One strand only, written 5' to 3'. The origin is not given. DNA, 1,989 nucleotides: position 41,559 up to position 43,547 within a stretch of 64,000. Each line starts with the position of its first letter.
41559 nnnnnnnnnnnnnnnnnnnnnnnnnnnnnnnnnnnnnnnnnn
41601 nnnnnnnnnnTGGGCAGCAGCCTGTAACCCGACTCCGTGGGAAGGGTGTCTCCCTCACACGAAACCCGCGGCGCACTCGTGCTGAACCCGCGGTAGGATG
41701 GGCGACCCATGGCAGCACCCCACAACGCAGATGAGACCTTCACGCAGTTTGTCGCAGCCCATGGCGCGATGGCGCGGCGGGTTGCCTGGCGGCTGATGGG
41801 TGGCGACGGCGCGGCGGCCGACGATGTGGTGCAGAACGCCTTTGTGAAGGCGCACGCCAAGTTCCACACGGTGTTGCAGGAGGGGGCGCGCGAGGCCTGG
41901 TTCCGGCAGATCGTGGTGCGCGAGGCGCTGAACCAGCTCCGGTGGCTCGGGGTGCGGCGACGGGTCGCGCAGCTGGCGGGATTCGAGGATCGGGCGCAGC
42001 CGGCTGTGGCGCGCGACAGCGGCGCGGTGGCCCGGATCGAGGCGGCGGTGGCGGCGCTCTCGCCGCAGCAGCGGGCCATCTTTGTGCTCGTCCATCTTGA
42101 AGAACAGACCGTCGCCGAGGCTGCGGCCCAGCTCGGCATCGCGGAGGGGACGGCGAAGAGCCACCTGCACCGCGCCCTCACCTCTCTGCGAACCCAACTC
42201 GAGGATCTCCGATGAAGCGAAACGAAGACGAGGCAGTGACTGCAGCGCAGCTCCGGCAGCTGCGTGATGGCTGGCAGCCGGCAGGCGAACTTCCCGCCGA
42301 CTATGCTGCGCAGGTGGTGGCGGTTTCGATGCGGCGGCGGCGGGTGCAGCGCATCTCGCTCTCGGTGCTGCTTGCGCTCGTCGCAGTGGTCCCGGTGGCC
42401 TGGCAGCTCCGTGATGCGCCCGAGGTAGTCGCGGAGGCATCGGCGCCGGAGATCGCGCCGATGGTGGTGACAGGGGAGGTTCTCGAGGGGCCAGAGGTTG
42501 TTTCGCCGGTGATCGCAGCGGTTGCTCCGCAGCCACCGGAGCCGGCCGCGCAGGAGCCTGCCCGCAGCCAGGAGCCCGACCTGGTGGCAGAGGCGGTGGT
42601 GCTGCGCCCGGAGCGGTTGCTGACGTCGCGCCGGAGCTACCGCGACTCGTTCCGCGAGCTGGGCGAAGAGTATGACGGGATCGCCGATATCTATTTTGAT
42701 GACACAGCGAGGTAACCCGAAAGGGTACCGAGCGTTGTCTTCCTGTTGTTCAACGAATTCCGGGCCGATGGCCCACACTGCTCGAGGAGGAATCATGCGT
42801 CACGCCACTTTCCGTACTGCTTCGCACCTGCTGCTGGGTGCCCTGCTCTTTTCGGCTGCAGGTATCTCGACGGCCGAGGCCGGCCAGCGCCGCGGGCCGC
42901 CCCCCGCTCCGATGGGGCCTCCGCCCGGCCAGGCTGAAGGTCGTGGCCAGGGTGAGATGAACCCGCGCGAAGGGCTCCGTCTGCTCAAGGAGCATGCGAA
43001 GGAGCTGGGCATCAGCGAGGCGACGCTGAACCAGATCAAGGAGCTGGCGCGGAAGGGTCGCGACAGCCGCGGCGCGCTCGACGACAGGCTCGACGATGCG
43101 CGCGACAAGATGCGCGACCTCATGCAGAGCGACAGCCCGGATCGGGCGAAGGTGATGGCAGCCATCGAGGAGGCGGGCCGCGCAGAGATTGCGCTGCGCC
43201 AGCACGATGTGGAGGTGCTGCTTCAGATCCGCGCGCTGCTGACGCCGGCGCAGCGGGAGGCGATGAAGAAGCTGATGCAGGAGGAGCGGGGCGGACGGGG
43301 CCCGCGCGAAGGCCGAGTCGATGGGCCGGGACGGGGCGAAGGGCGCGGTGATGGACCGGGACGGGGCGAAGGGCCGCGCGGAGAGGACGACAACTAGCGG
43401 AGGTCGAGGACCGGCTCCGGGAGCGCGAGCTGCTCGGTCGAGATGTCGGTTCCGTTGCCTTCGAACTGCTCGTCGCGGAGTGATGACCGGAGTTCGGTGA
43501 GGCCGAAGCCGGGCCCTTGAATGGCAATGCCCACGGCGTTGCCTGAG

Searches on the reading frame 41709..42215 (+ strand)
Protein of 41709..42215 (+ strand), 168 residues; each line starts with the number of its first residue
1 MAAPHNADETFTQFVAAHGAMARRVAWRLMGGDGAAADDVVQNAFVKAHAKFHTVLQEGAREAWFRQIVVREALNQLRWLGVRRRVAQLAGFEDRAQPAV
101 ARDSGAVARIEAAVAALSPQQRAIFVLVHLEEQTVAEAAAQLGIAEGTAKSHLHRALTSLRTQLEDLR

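Call 14: search_protein_families(library=pfam, proteins=[window:41709-42215:+], max_evalue=0.01)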
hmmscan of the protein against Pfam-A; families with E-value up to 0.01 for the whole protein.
window:41709-42215:+ (168 aa): 6 families
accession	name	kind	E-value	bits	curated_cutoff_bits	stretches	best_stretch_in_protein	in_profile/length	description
PF08281.18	Sigma70_r4_2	-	5.8e-16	58.3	25.7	1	109-159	3-53/54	Sigma-70, region 4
PF04545.22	Sigma70_r4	-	4.2e-12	45.8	24.1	1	114-161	2-49/50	Sigma-70, region 4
PF04542.20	Sigma70_r2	-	5.8e-09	36.1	24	1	15-78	2-66/71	Sigma-70 region 2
PF20057.4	DUF6456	-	0.0016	19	26.3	1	96-162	66-132/136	Domain of unknown function (DUF6456)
PF22233.2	PhyR_sigma-like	-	0.0056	16.9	27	0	115-161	2-48/50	Response regulator PhyR, sigma-like domain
PF00196.25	GerE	-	0.0065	16.5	23.5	0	116-161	2-46/57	Bacterial regulatory proteins, luxR family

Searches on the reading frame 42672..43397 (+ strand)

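Call 14: search_protein_families(library=pfam, proteins=[window:42672-43397:+], max_evalue=0.01)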
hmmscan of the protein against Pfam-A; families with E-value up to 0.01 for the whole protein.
window:42672-43397:+ (241 aa): 2 families
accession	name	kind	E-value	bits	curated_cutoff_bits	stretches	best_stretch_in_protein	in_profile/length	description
PF13801.11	Metal_resist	-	6.7e-07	30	29.2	1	87-196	32-124/125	Heavy-metal resistance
PF07813.17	LTXXQ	-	8.3e-05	23.7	24.3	1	108-202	9-100/100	LTXXQ motif family protein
